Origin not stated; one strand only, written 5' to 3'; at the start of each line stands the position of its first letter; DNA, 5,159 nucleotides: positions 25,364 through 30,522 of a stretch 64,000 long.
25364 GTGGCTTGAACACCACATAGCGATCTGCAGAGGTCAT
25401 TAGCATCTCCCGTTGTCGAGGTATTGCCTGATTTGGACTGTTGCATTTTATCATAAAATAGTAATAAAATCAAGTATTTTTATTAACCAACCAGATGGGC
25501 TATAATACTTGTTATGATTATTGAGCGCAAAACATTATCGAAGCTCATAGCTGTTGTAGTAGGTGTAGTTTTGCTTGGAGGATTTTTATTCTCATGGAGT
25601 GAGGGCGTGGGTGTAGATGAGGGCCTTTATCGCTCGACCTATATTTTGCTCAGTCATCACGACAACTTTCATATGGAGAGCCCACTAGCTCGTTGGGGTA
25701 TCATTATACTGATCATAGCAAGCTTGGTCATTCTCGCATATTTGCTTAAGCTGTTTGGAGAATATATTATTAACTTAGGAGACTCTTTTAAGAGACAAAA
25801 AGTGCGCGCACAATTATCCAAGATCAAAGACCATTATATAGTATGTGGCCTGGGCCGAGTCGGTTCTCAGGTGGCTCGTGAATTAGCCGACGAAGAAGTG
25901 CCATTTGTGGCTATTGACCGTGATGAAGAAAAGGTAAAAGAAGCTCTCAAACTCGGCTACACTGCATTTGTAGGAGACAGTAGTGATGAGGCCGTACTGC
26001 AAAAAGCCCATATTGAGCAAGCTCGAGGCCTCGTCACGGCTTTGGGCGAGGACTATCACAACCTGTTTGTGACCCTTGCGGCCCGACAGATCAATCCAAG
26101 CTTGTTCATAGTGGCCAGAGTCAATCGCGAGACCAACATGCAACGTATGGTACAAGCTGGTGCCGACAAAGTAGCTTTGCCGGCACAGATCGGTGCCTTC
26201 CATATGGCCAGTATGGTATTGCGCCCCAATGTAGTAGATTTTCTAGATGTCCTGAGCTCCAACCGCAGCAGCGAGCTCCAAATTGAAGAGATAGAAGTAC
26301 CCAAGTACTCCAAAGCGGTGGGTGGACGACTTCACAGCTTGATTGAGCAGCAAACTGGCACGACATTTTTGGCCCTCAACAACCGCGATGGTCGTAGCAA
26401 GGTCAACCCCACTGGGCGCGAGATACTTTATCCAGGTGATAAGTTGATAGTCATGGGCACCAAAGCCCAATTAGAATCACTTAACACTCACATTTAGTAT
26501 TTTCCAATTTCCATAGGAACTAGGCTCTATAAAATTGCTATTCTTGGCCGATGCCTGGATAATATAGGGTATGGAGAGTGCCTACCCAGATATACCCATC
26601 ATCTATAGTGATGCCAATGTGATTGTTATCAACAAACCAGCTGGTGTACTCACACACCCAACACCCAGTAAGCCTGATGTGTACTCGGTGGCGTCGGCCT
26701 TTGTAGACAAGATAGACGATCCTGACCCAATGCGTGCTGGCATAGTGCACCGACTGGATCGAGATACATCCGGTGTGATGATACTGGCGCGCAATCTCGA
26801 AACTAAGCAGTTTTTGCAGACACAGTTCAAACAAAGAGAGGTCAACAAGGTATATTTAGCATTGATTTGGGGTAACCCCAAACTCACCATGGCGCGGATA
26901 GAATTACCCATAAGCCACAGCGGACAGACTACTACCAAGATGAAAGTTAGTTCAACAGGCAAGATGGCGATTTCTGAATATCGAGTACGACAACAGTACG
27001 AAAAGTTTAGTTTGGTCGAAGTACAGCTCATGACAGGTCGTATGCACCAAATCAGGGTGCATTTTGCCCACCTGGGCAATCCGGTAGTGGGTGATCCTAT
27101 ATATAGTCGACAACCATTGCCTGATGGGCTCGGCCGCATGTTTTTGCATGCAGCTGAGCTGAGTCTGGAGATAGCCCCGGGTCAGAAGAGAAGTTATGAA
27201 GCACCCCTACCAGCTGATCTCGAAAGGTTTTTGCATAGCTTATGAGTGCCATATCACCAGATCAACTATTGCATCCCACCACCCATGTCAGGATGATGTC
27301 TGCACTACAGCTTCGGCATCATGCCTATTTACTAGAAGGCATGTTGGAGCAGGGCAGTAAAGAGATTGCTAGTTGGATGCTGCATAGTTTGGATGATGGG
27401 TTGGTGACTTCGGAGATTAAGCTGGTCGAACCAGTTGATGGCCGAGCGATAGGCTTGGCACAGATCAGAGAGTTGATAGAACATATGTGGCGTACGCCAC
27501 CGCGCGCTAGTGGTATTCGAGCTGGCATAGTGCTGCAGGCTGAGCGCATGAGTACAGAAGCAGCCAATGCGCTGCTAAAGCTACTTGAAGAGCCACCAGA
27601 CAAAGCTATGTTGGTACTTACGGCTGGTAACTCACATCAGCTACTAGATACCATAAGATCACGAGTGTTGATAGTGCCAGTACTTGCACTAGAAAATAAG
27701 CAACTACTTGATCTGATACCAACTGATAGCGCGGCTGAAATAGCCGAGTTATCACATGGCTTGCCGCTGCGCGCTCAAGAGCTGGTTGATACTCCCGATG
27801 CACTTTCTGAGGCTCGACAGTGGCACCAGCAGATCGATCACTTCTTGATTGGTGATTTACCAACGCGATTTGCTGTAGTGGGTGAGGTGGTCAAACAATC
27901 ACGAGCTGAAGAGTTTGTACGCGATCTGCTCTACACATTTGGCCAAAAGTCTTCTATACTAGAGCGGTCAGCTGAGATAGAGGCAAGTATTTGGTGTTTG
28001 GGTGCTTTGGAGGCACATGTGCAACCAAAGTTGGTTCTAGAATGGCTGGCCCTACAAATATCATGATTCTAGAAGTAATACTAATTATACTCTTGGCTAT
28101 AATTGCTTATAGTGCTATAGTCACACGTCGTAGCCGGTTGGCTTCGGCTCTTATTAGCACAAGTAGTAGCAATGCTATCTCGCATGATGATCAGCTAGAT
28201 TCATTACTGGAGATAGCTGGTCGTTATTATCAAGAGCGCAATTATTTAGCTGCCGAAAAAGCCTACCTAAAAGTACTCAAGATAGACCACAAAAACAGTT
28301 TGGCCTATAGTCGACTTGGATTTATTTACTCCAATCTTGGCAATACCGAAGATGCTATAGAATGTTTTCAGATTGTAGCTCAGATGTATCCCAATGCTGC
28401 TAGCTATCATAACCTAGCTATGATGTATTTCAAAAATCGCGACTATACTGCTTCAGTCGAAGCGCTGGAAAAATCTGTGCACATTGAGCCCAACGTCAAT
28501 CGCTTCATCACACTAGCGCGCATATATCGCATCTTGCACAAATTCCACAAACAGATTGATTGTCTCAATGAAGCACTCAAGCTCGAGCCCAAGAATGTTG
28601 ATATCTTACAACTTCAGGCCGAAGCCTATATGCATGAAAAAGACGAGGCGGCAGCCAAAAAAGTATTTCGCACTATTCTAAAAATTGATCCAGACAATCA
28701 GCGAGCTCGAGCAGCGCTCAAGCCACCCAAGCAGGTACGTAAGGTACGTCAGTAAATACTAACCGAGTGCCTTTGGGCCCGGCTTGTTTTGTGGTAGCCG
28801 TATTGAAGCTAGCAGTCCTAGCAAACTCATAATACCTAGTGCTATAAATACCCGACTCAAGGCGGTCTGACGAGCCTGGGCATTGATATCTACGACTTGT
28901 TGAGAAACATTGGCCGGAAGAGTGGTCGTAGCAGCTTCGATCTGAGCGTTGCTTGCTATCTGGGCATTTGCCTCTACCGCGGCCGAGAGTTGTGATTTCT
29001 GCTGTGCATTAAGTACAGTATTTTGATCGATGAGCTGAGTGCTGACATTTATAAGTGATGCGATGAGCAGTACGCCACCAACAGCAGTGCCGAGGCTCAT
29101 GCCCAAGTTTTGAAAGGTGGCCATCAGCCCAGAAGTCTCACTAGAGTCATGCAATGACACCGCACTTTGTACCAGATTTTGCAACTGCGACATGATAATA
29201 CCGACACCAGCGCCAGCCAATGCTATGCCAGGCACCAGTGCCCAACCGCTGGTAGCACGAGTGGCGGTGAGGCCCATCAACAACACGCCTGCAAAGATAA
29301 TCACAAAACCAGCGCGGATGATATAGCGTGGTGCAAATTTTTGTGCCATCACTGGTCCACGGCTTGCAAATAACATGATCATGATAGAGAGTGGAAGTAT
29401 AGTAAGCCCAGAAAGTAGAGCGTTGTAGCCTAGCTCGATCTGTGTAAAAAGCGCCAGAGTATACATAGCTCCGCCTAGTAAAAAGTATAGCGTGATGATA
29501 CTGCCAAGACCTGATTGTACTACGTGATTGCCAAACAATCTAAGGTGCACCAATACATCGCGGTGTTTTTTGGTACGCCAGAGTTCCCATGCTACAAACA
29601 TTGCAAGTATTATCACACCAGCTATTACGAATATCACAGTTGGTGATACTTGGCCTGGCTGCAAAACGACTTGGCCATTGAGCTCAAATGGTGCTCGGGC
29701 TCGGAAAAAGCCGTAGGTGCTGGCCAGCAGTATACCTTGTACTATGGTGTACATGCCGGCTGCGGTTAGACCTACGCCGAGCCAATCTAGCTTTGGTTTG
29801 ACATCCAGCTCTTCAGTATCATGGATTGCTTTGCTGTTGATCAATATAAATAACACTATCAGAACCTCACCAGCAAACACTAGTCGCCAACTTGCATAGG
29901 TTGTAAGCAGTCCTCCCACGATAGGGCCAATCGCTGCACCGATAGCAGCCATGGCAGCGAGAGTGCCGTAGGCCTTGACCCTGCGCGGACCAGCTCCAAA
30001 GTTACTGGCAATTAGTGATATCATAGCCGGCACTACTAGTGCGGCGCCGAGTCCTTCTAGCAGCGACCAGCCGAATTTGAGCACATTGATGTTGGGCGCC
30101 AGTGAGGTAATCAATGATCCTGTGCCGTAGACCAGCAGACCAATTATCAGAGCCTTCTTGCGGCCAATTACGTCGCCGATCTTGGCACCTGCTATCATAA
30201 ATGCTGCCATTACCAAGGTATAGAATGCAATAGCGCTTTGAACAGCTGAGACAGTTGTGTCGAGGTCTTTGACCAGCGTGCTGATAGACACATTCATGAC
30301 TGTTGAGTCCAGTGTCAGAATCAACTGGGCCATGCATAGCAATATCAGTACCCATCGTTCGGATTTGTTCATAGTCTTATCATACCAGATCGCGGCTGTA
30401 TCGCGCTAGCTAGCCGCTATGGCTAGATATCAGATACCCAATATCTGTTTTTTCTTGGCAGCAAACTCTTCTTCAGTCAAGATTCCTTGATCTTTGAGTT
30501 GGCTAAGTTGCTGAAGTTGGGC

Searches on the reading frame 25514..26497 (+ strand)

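Call 42: search_protein_families(library=pfam, proteins=[window:25514-26497:+], max_evalue=0.001)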
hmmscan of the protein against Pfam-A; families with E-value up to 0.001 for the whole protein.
window:25514-26497:+ (327 aa): 2 families
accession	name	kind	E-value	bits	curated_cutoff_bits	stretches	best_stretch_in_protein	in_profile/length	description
PF02254.24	TrkA_N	-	2e-34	118.8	23.8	1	108-223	1-116/116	TrkA-N domain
PF02080.26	TrkA_C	-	1.2e-08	35.1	27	1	258-323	2-66/71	TrkA-C domain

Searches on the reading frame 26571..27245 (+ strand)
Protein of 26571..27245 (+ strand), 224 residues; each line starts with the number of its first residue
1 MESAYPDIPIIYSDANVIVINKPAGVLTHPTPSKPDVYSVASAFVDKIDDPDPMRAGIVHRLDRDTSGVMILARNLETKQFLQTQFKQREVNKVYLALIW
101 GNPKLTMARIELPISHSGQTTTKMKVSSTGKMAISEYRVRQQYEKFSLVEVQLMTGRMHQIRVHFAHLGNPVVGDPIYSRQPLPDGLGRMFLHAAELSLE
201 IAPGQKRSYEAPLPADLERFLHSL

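Call 42: search_protein_families(library=pfam, proteins=[window:26571-27245:+], max_evalue=0.001)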
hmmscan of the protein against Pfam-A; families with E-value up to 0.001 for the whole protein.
window:26571-27245:+ (224 aa): 1 family
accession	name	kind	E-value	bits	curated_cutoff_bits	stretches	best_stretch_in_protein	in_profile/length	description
PF00849.27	PseudoU_synth_2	-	8.4e-33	114.2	26.8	1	16-167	1-152/152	RNA pseudouridylate synthase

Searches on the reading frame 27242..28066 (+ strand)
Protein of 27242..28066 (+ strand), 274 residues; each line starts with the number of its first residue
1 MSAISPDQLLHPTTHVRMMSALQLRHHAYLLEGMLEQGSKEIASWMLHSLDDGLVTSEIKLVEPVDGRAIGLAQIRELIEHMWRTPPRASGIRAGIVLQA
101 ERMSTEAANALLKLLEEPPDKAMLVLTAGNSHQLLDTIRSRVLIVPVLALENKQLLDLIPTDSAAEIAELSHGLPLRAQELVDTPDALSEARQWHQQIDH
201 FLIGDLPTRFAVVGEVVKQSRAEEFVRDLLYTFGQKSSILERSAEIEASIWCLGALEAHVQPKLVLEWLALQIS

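Call 42: search_protein_families(library=pfam, proteins=[window:27242-28066:+], max_evalue=0.001)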
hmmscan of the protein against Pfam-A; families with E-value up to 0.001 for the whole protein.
window:27242-28066:+ (274 aa): 1 family
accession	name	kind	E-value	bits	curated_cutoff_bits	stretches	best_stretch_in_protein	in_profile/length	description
PF13177.12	DNA_pol3_delta2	-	4.9e-24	85.6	27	1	56-146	68-156/161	DNA polymerase III, delta subunit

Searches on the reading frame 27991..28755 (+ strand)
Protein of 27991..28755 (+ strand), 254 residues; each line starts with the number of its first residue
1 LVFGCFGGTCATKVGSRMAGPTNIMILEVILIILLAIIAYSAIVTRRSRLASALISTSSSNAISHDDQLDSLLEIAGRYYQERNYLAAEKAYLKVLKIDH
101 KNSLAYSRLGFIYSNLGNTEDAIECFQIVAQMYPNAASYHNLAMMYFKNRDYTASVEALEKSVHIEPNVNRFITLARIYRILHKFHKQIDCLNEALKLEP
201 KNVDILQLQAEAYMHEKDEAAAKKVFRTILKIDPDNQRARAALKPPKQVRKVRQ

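Call 42: search_protein_families(library=pfam, proteins=[window:27991-28755:+], max_evalue=0.001)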
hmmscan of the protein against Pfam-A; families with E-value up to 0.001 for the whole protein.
window:27991-28755:+ (254 aa): 19 families
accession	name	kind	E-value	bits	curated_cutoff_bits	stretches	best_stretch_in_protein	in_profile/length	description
PF07719.23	TPR_2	-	2.4e-25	87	27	2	104-135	2-33/34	Tetratricopeptide repeat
PF13181.12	TPR_8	-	1.3e-23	81.5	25.7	1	136-168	1-33/34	Tetratricopeptide repeat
PF00515.34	TPR_1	-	2.3e-22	78.2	27.8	2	104-135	2-33/34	Tetratricopeptide repeat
PF13431.12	TPR_17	-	1.3e-17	63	24.4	1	91-124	1-34/34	Tetratricopeptide repeat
PF14559.12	TPR_19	-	3.6e-15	56.5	25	2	192-243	14-65/68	Tetratricopeptide repeat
PF13428.12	TPR_14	-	3.6e-15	55.4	23.5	0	204-243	2-41/44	Tetratricopeptide repeat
PF23914.1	TPR_CcmH_CycH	-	5.2e-14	52.8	42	2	168-240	49-124/158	Cytochrome c-type biogenesis protein H TPR domain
PF13174.12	TPR_6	-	9.3e-12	45.2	26.3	1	105-135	2-32/33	Tetratricopeptide repeat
PF13432.12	TPR_16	-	1.1e-11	45.4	32.7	1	115-164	9-59/65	Tetratricopeptide repeat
PF13374.12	TPR_10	-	6.3e-11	42.4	27.5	1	136-164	2-30/42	Tetratricopeptide repeat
PF13371.12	TPR_9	-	6.6e-11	42.5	35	1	77-145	3-71/73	Tetratricopeptide repeat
PF13414.12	TPR_11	-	1.5e-09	37.8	26.8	1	79-117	4-42/42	TPR repeat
PF25063.1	ARM_TT21_C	-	2.5e-09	37.7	35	1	55-171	81-199/209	Tetratricopeptide repeat protein 21 C-terminal ARM domain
PF13424.12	TPR_12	-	1.2e-08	35.5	30.1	1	105-163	5-72/77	Tetratricopeptide repeat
PF12895.13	ANAPC3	-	5.7e-05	23.8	27.2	0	117-194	3-81/82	Anaphase-promoting complex, cyclosome, subunit 3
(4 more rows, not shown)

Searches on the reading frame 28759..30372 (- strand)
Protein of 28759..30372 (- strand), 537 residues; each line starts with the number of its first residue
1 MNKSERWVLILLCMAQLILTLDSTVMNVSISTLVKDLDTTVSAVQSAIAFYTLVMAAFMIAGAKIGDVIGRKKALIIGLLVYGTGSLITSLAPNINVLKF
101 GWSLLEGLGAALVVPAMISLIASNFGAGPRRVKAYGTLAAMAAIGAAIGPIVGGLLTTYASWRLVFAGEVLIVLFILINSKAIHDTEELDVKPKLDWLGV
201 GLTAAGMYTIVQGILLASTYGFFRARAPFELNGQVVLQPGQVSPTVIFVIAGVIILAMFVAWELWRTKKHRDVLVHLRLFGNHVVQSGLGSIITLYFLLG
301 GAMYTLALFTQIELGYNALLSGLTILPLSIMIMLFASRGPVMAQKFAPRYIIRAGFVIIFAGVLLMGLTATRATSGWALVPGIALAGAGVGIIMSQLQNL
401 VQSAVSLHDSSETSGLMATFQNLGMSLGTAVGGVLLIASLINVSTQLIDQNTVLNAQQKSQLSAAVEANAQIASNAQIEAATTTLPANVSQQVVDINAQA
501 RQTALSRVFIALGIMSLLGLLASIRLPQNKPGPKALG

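Call 43: search_protein_families(library=pfam, proteins=[window:28759-30372:-], max_evalue=0.001)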
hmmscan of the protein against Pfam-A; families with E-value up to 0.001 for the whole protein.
window:28759-30372:- (537 aa): 2 families
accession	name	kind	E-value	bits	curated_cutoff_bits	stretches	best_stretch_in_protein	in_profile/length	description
PF07690.21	MFS_1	-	3.5e-41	141.7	33.4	2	12-178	1-166/347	Major Facilitator Superfamily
PF05977.19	MFS_3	-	7.2e-07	28.5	27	1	11-179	14-185/524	Transmembrane secretion effector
